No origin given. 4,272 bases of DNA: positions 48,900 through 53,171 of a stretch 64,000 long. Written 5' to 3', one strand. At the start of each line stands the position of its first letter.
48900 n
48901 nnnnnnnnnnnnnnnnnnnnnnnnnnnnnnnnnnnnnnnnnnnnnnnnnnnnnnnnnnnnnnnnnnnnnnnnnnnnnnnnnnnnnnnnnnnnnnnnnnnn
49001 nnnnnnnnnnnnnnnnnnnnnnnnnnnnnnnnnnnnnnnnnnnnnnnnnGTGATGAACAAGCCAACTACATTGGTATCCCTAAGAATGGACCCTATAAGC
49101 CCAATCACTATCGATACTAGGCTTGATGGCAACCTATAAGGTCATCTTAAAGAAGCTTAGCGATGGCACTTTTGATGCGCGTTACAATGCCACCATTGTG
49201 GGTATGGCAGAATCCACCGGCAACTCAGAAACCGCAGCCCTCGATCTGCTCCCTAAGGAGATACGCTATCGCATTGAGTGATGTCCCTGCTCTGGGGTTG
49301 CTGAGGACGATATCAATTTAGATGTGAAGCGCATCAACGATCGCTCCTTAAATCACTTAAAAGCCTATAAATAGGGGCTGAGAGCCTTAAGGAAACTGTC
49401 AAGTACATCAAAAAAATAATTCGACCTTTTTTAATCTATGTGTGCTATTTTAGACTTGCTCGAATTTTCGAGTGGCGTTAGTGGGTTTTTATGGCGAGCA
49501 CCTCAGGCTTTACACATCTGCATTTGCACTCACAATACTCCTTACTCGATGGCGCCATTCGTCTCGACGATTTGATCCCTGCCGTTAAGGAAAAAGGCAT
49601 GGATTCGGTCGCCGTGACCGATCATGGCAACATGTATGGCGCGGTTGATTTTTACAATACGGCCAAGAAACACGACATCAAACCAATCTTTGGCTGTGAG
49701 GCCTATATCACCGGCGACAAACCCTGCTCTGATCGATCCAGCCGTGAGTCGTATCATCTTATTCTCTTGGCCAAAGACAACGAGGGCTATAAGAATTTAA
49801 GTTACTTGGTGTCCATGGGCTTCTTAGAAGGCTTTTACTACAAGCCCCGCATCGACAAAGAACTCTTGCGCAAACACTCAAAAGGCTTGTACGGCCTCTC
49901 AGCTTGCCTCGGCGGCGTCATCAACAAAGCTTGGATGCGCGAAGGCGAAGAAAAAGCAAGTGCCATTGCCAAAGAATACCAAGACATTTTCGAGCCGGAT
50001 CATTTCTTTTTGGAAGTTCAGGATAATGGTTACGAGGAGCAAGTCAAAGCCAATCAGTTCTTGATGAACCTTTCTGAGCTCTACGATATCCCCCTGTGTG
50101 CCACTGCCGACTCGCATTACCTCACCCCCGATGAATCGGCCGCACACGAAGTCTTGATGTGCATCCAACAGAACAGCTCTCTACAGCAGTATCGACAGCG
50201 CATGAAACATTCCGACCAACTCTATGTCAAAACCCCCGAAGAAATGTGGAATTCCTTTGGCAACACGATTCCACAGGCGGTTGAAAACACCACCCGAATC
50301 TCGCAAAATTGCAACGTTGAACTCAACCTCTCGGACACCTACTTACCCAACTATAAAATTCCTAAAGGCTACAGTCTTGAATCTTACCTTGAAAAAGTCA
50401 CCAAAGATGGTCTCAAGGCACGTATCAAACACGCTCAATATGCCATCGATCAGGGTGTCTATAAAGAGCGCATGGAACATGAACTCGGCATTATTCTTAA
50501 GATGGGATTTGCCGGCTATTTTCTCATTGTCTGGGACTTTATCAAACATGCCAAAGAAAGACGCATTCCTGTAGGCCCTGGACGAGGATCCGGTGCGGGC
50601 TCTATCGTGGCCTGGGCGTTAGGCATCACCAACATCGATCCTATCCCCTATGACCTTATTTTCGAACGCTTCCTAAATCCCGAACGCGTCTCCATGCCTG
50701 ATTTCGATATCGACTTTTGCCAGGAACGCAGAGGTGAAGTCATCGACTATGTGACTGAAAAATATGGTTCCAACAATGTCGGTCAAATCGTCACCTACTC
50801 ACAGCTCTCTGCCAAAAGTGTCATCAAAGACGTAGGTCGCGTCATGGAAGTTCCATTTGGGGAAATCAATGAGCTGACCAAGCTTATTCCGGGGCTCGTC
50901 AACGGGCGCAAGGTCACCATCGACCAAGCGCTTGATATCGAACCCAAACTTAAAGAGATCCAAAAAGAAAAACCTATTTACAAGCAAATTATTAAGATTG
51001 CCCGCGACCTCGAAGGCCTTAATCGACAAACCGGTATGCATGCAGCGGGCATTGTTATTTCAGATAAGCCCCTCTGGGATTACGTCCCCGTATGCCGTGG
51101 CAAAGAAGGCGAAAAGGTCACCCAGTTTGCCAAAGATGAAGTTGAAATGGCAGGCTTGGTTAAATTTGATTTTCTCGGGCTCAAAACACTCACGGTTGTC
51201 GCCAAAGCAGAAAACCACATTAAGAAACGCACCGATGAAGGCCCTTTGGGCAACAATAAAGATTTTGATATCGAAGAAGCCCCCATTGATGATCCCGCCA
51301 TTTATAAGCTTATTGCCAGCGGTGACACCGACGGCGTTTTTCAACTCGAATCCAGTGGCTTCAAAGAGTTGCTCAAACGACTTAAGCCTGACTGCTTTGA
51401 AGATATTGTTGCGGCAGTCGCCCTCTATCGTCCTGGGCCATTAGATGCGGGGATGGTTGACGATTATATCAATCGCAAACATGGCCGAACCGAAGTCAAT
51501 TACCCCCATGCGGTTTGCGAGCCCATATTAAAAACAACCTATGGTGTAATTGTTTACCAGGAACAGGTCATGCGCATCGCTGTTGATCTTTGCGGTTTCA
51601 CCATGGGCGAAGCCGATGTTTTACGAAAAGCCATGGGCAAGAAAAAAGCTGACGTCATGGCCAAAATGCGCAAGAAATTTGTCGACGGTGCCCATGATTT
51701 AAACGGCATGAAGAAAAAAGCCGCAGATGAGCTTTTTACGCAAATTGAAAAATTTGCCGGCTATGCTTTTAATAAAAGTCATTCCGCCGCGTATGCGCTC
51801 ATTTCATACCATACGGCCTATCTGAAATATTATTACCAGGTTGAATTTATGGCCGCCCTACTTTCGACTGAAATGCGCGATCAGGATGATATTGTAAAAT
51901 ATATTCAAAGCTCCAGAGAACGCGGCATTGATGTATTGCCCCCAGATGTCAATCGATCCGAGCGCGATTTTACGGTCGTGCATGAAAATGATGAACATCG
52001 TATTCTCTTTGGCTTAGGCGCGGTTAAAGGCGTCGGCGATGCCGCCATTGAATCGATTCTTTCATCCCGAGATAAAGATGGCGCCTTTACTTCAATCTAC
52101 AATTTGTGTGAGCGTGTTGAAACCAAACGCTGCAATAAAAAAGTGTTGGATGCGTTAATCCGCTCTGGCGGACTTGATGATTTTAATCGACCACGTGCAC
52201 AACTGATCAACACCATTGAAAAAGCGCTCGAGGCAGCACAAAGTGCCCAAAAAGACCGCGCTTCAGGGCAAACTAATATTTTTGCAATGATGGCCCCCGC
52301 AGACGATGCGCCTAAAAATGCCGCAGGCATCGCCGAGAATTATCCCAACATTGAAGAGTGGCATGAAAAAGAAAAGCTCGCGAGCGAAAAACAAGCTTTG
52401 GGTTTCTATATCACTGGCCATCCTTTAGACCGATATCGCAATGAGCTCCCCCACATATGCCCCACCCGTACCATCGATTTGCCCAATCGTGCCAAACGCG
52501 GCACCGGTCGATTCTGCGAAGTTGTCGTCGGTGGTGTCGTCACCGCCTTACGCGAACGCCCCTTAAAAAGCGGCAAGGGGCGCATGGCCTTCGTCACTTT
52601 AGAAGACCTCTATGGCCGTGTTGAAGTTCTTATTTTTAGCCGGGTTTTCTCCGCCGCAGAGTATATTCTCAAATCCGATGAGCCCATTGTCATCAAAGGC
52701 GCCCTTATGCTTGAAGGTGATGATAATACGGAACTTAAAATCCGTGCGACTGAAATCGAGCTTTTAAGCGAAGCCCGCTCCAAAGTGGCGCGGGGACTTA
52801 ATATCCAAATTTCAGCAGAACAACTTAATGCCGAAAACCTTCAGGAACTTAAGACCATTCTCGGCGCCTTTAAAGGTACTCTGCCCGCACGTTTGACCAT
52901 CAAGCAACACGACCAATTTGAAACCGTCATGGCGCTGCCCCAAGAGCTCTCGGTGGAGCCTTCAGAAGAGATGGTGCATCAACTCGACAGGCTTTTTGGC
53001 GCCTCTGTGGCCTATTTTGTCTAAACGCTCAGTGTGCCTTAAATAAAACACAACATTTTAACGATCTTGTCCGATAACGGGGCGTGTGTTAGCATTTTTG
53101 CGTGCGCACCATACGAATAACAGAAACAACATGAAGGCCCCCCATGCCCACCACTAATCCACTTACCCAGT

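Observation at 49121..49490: Unannotated HicB/UPF0150-like 51-aa ORF in the ahcY–dnaE spacer without a HicA partner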

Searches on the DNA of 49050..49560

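Call 26: search_rna_families(source=window, start=49050, end=49560, threshold=evalue, max_evalue=1)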
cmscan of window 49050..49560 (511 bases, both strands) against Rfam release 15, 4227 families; matches with E-value up to 1: 0.
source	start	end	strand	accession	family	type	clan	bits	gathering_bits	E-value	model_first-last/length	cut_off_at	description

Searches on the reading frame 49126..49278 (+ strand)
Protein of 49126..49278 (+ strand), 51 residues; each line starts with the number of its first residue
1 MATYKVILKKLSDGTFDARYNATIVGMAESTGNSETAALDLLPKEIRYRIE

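Call 4: search_protein_families(library=pfam, proteins=[window:49126-49278:+], max_evalue=10)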
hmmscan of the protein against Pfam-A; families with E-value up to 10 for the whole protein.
seq(51 aa): 1 family
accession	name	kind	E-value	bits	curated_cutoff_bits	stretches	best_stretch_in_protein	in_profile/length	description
PF17564.7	DUF5470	-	0.13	12.9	25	1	5-39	3-37/73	Family of unknown function (DUF5470)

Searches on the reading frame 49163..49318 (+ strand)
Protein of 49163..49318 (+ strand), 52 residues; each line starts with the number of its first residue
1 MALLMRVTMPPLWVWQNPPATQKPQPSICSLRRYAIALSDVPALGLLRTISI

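Call 51: search_protein_families(library=pfam, proteins=[window:49163-49318:+], max_evalue=0.1)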
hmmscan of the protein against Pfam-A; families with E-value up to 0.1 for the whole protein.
seq(52 aa): 0 families

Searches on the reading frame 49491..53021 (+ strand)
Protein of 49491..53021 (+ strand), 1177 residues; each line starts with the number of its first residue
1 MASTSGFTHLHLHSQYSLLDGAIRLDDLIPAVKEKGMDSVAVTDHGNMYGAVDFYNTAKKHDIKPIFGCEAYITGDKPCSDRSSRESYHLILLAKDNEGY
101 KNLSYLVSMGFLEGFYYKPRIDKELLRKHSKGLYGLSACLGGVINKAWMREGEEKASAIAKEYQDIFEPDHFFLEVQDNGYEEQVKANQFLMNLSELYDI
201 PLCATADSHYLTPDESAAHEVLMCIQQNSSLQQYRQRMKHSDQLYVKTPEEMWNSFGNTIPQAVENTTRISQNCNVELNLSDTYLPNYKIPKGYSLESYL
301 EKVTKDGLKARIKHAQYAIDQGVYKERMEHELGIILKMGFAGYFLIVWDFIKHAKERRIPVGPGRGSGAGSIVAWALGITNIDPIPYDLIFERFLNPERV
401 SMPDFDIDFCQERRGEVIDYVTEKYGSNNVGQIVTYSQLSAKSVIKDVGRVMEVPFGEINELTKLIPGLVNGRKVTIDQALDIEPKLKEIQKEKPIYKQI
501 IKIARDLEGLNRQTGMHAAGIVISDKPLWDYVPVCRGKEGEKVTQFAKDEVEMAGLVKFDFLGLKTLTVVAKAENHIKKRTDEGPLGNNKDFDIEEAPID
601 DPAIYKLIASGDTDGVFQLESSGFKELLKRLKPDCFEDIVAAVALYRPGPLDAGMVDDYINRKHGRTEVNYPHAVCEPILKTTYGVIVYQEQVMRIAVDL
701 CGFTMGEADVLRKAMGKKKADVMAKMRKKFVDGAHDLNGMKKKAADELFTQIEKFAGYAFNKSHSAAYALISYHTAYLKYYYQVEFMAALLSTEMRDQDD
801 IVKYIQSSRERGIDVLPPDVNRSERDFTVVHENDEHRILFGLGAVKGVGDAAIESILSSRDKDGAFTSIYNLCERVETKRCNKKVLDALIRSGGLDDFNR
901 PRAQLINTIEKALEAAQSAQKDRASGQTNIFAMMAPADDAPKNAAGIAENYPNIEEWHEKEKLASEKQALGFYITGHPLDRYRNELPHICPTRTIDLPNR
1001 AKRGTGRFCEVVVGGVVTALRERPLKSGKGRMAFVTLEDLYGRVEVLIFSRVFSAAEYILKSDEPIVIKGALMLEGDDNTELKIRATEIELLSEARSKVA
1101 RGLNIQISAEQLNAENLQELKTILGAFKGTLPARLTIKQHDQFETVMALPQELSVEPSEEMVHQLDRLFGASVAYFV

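Call 51: search_protein_families(library=pfam, proteins=[window:49491-53021:+], max_evalue=0.1)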
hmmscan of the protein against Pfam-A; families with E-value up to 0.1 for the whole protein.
window:49491-53021:+ (1177 aa): 6 families
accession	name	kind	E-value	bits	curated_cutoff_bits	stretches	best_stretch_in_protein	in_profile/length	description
PF07733.18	DNA_pol3_alpha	-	2e-101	339.4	23.9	1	298-563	1-260/260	Bacterial DNA polymerase III alpha NTPase domain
PF17657.6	DNA_pol3_finger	-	7.8e-65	217.7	22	1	566-736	1-164/166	Bacterial DNA polymerase III alpha subunit finger domain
PF02811.25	PHP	-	6.3e-58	196.2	26.4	1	9-178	1-163/164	PHP domain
PF14579.12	HHH_6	-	1.5e-29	102.4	25.6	1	812-905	1-90/90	Helix-hairpin-helix motif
PF01336.31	tRNA_anti-codon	-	1.4e-08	35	27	1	1011-1092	1-75/75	OB-fold nucleic acid binding domain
PF04874.19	Mak16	-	0.086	13.9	23.5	0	618-640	20-42/100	Mak16 protein C-terminal region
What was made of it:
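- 49491..53024 (+): dnaE (DNA polymerase III alpha), the downstream neighbour. Pfam PHP, DNA_pol3_alpha, finger, HHH_6 and OB domains (call 51).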
